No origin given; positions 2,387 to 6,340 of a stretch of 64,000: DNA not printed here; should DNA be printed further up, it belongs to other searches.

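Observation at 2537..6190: Cas12a orthologue retaining a CxxC...CxxC zinc ribbon around the Nuc domain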

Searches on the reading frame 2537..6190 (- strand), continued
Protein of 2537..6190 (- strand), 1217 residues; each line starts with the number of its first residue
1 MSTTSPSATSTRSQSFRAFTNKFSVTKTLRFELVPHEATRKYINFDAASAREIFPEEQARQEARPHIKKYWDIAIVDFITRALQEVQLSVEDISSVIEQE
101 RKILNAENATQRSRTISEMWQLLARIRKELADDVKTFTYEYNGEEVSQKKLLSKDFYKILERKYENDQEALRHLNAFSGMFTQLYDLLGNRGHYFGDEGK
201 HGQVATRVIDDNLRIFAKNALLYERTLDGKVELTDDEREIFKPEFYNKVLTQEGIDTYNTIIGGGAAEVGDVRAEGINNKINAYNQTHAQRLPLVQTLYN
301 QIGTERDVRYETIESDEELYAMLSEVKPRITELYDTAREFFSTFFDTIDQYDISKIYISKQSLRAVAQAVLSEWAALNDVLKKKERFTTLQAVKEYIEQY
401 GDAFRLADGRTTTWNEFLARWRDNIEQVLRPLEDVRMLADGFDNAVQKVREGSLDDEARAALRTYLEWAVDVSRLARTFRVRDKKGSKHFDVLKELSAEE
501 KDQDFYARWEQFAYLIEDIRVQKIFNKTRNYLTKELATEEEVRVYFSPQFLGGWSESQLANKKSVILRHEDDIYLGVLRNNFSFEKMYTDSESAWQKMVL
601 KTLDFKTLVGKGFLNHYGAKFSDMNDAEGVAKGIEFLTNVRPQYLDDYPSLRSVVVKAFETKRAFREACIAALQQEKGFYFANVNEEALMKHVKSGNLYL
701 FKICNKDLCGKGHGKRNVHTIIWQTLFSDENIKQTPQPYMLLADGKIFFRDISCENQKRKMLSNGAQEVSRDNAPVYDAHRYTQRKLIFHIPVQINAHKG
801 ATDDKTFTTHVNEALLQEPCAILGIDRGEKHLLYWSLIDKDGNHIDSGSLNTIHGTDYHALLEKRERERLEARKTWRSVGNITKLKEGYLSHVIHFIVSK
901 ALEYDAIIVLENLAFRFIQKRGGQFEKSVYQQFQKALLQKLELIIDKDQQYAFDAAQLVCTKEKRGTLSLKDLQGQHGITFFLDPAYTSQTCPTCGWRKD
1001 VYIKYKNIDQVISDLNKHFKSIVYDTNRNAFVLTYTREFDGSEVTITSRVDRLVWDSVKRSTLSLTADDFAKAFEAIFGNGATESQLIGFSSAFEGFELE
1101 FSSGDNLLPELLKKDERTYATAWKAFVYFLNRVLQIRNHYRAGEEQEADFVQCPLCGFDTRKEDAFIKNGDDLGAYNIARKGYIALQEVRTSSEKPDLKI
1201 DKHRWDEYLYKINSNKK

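Call 88: predict_structure(alignment_id=A2)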
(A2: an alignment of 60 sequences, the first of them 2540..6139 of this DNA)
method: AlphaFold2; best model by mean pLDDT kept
length: 1200 residues; sequences in the alignment: 60
mean_pLDDT: 88.2   pTM: 0.81
mean pLDDT of the five models: 88.2, 87.2, 86.8, 86.6, 86.2
residues with pLDDT >= 90: 705; 70-90: 427; 50-70: 54; < 50: 14
segments of 3 or more residues with pLDDT < 50: 250-255, 290-293
pLDDT, mean of each block of 10 residues (from residue 1): 90 95 91 86 91 92 95 98 94 90 96 96 93 94 93 93 88 92 91 96 90 87 96 95 77 57 84 84 78 64 89 91 93 94 89 81 73 93 82 87 91 66 87 88 91 90 72 73 90 89 88 78 80 85 88 94 79 88 86 84 88 89 87 90 91 89 93 92 94 84 96 94 93 83 76 79 83 95 91 93 92 88 94 91 90 86 81 95 96 84 64 90 94 94 74 83 93 92 92 95 95 95 90 91 87 96 93 92 91 92 95 95 67 94 94 95 95 91 89 75
secondary structure, 60 per line:
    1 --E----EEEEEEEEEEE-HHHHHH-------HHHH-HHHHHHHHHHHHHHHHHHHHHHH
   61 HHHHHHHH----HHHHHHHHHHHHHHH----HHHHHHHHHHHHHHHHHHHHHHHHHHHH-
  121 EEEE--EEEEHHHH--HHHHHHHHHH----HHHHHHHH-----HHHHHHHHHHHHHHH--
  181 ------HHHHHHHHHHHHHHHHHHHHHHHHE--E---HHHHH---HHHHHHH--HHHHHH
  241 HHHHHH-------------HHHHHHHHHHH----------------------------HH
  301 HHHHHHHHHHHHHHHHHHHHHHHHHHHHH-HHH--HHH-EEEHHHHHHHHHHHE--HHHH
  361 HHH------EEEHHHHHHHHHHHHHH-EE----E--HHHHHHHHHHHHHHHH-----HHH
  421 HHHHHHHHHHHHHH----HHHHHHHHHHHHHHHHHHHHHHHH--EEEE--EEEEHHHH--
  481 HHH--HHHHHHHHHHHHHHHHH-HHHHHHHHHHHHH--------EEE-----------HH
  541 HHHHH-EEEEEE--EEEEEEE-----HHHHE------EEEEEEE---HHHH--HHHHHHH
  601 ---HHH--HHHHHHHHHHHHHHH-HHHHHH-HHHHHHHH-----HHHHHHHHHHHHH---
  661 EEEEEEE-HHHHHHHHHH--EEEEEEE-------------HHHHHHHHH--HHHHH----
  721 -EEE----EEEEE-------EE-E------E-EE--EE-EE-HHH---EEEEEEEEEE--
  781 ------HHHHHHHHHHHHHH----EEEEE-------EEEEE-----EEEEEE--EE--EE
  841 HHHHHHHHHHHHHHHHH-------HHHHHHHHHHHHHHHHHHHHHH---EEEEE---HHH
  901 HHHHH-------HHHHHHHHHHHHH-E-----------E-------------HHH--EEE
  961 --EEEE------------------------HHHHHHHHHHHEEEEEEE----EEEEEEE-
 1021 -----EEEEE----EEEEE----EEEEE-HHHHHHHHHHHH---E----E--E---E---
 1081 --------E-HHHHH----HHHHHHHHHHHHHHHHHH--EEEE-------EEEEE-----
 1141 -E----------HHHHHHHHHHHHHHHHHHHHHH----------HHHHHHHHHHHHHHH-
elements in order (helices of 4 or more, strands of 3 or more residues): E8-18 H20-25 H33-36 H38-68 H73-87 H92-119 E121-124 E127-130 H131-134 H137-146 H151-158 H164-178 H187-210 H218-222 H226-232 H235-246 H260-270 H299-329 E340-342 H343-353 H357-363 E370-372 H373-386 H397-412 H418-434 H439-462 E465-468 E471-474 H475-478 H486-502 H504-516 E525-527 H539-545 E547-552 E555-561 H567-570 E578-584 H588-591 H594-600 H609-623 H625-630 H632-639 H645-657 E661-667 H669-678 E681-687 H701-709 H712-716 E722-724 E729-733 E769-778 H787-800 E805-809 E817-821 E827-832 H841-857 H865-886 E890-894 H898-905 H913-925 E958-960 E963-966 H991-1001 E1002-1008 E1013-1019 E1026-1030 E1035-1039 E1044-1048 H1050-1061 H1091-1095 H1100-1117 E1120-1123 E1131-1135 H1153-1174 H1185-1199

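Call 90: fold_search(model_id=the predicted structure, library=pdb)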
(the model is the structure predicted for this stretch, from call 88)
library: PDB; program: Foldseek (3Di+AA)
matches with E <= 10: 301; with E <= 0.001: 82
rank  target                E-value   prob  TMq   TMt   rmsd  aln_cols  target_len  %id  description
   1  5xuu_A                5.3e-60  1.00  0.75  0.75   6.1      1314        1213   23  Crystal structure of Lachnospiraceae bacterium ND2006 Cpf1 in complex with crRNA and target DNA (TCCA PAM) (released 2017-08-09)
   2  5xuz_A                2.5e-59  1.00  0.73  0.72   6.7      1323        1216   24  Crystal structure of Lachnospiraceae bacterium ND2006 Cpf1 in complex with crRNA and target DNA (CCCA PAM) (released 2017-08-09)
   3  5xus_A                7.2e-59  1.00  0.73  0.72   6.6      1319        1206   24  Crystal structure of Lachnospiraceae bacterium ND2006 Cpf1 in complex with crRNA and target DNA (TTTA PAM) (released 2017-08-09)
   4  5xut_A                9.3e-59  1.00  0.75  0.74   6.2      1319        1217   24  Crystal structure of Lachnospiraceae bacterium ND2006 Cpf1 in complex with crRNA and target DNA (TCTA PAM) (released 2017-08-09)
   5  8y08_A                1.9e-58  1.00  0.74  0.72   6.8      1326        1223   23  Crystal structure of LbCas12a in complex with crRNA and 14nt target DNA (released 2025-01-01)
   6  5xuz_E                4.6e-58  1.00  0.73  0.73   6.5      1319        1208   23  Crystal structure of Lachnospiraceae bacterium ND2006 Cpf1 in complex with crRNA and target DNA (CCCA PAM) (released 2017-08-09)
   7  5nfv_A                5.5e-58  1.00  0.74  0.71   6.7      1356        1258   20  Crystal structure of catalytically inactive FnCas12 mutant bound to an R-loop structure containing a pre-crRNA mimic a (released 2017-06-14)
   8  6i1l_A                2.0e-57  1.00  0.75  0.71   6.7      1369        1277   21  Crystal structure of FnCas12a in complex with a crRNA guide and ssDNA target (released 2019-01-23)
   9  8y07_A                4.9e-57  1.00  0.74  0.73   6.6      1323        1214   24  Crystal structure of LbCas12a in complex with crRNA and 13nt target DNA (released 2025-01-01)
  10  8y0b_A                1.2e-56  1.00  0.74  0.71   6.8      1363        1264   21  Crystal structure of FnCas12a in complex with pre-crRNA and 12nt target DNA (released 2025-01-01)
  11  6i1l_D                1.2e-56  1.00  0.75  0.72   6.7      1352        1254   21  Crystal structure of FnCas12a in complex with a crRNA guide and ssDNA target (released 2019-01-23)
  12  5xh7_A                1.5e-56  1.00  0.68  0.64   8.1      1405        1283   22  Crystal structure of the Acidaminococcus sp. BV3L6 Cpf1 RR variant in complex with crRNA and target DNA (TCCA PAM) (released 2017-06-14)
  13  8y0c_A                2.4e-56  1.00  0.75  0.72   6.8      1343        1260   21  Crystal structure of FnCas12a in complex with pre-crRNA and 18nt target DNA (released 2025-01-01)
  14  8y09_E                3.4e-56  1.00  0.69  0.69   8.0      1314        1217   23  Crystal structure of LbCas12a in complex with crRNA and 15nt target DNA (released 2025-01-01)
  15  8qwf_A                5.8e-56  1.00  0.73  0.74   7.0      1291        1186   26  ReChb - crRNA - target dsDNA complex in the presence of collateral dsDNA (released 2024-10-02)
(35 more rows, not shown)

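Call 91: find_homologous_proteins(query=L001:16068-17345:+, max_evalue=0.01)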
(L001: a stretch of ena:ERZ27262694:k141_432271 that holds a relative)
Query L001:16068-17345:+: 4422 candidates shared short words with the query, none scored E <= 0.01.

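Call 96: predict_structure(protein=L001:15996-17345:+)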
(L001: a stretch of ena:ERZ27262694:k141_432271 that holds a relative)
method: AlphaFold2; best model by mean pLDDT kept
length: 450 residues; sequences in the alignment: 1
mean_pLDDT: 35.0   pTM: 0.23
mean pLDDT of the five models: 35.0, 33.5, 31.9, 28.8, 28.4
residues with pLDDT >= 90: 0; 70-90: 0; 50-70: 32; < 50: 418
segments of 3 or more residues with pLDDT < 50: 1-254, 294-450
pLDDT, mean of each block of 10 residues (from residue 1): 29 40 40 32 29 29 28 24 29 30 33 25 33 28 27 31 32 28 32 34 35 33 29 27 32 48 56 57 54 45 32 39 37 39 32 41 37 30 32 38 39 40 36 40 35
secondary structure, 60 per line:
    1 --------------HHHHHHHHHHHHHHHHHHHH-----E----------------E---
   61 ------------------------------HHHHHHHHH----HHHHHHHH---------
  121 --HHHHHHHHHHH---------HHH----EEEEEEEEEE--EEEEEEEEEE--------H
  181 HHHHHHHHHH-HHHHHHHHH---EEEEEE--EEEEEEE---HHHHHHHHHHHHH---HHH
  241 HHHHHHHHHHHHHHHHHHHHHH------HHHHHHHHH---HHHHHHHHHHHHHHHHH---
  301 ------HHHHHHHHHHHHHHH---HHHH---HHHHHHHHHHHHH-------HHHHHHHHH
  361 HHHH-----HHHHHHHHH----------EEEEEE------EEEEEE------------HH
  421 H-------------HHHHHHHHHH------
elements in order: H15-34 H91-99 H104-111 H123-133 E150-159 E162-171 H180-190 H192-200 E204-209 E212-218 H222-234 H238-262 H269-277 H281-297 H307-321 H325-328 H332-344 H352-364 H370-378 E389-394 E401-406 H435-444

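Call 99: search_protein_families(library=pfam, proteins=[L006:4369-6276:+, L005:9274-9687:+, L003:14006-14545:+, L008:13293-13829:+], max_evalue=0.1)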
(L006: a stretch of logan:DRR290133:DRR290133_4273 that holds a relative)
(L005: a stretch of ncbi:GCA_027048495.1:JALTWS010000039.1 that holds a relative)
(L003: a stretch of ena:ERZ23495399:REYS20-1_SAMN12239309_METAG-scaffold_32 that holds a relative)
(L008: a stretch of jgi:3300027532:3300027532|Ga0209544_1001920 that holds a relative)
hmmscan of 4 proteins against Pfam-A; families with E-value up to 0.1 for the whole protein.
L006:4369-6276:+ (636 aa): 3 families
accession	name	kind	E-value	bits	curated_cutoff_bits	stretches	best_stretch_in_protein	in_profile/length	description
PF17864.7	AAA_lid_4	-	0.063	13.5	27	0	501-530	8-39/74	RuvB AAA lid domain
PF17920.6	TetR_C_16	-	0.084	13.5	26.2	0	379-437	7-64/107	Tetracyclin repressor-like, C-terminal domain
PF21651.2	DUF6858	-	0.092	13.3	27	0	372-420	19-67/129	Family of unknown function (DUF6858)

L005:9274-9687:+ (138 aa): 1 family
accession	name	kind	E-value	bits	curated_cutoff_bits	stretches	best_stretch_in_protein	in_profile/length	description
PF06798.17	PrkA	-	0.0064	16.6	25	1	45-116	67-138/255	PrkA serine protein kinase C-terminal domain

L003:14006-14545:+ (180 aa): 0 families

L008:13293-13829:+ (179 aa): 0 families

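Call 100: search_protein_families(library=padloc, proteins=[P0007, window:2540-6190:-, L006:4369-6276:+], max_evalue=0.01)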
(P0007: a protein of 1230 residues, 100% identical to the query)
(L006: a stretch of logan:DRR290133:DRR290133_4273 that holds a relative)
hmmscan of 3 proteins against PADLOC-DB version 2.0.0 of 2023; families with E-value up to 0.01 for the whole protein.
P0007 (1230 aa): 3 families
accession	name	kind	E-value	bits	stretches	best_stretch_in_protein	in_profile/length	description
PDLC01232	Cas12a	-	2.4e-49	166.4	1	40-1228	21-945/950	Cas12a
PDLC01230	Cas12a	-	2e-44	150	1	3-1228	3-929/934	CAS-V-A; effector__SPE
PDLC01235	Cas12a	-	6.7e-09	32.8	1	2-1190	6-1060/1159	Cas12a_M26_V-A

window:2540-6190:- (1217 aa): 22 families
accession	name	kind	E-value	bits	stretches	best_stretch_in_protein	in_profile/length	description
PDLC01231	Cas12a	-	3.6e-223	742.1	1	14-1211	2-1145/1147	Cas12a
PDLC01229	Cas12a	-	3e-212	705.8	1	14-1211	2-1139/1141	CAS-V-A; effector__SPE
PDLC01228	Cas12a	-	9.6e-182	604.8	1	15-1211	3-1228/1233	Cas12a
PDLC01233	Cas12a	-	1.5e-157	524.6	3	780-1209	820-1233/1241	Cas12a_M11_V-A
PDLC01227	Cas12a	-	5.7e-141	469.7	4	767-1209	844-1284/1288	"CRISPR-associated protein Cpf1, subtype PREFRAN"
PDLC01234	Cas12a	-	5.8e-133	443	2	678-1207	700-1228/1237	Cas12a_M13_V-A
PDLC01241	Cas12a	-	1.7e-123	411.4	3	680-1210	721-1234/1236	Cas12a_M58_V-A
PDLC01236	Cas12a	-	6.8e-122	406.6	2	498-1209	529-1269/1273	Cas12a_M28_V-A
PDLC01242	Cas12a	-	3.4e-110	367.5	3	778-1210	831-1259/1266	Cas12a_M59_V-A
PDLC01238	Cas12a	-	8.7e-110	366.2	2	675-1209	738-1282/1289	Cas12a_M29_V-A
PDLC01240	Cas12a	-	2.1e-109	365.2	5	777-1028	876-1135/1363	Cas12a_M57_V-A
PDLC01239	Cas12a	-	4.7e-95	317.7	4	756-1188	840-1282/1311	Cas12a_M31_V-A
PDLC01244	Cas12a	-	8.8e-81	270.3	3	856-1209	966-1330/1333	Cas12a_M62_V-A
PDLC01235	Cas12a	-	6.8e-61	205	2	18-1059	3-973/1159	Cas12a_M26_V-A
PDLC01243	Cas12a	-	1.2e-57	193.4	2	772-1036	840-1099/1259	Cas12a_M61_V-A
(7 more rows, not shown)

L006:4369-6276:+ (636 aa): 0 families

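Call 116: find_related_loci(query=P0007, collection=metagenome_contigs, flank=10000)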
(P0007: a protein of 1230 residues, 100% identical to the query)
Query P0007 (1230 aa) in metagenome_contigs; peptide patterns used: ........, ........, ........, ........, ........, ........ (x = any residue, [..] = any of these).
393 stretches matched a pattern, but none encodes a relative of the query by tblastn (E <= 1e-3).

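Call 117: find_related_loci(query=P0001, collection=metagenome_contigs, flank=10000)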
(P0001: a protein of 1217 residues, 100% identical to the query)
Query P0001 (1217 aa) in metagenome_contigs; peptide patterns used: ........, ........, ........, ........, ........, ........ (x = any residue, [..] = any of these).
41 stretches matched a pattern, but none encodes a relative of the query by tblastn (E <= 1e-3).
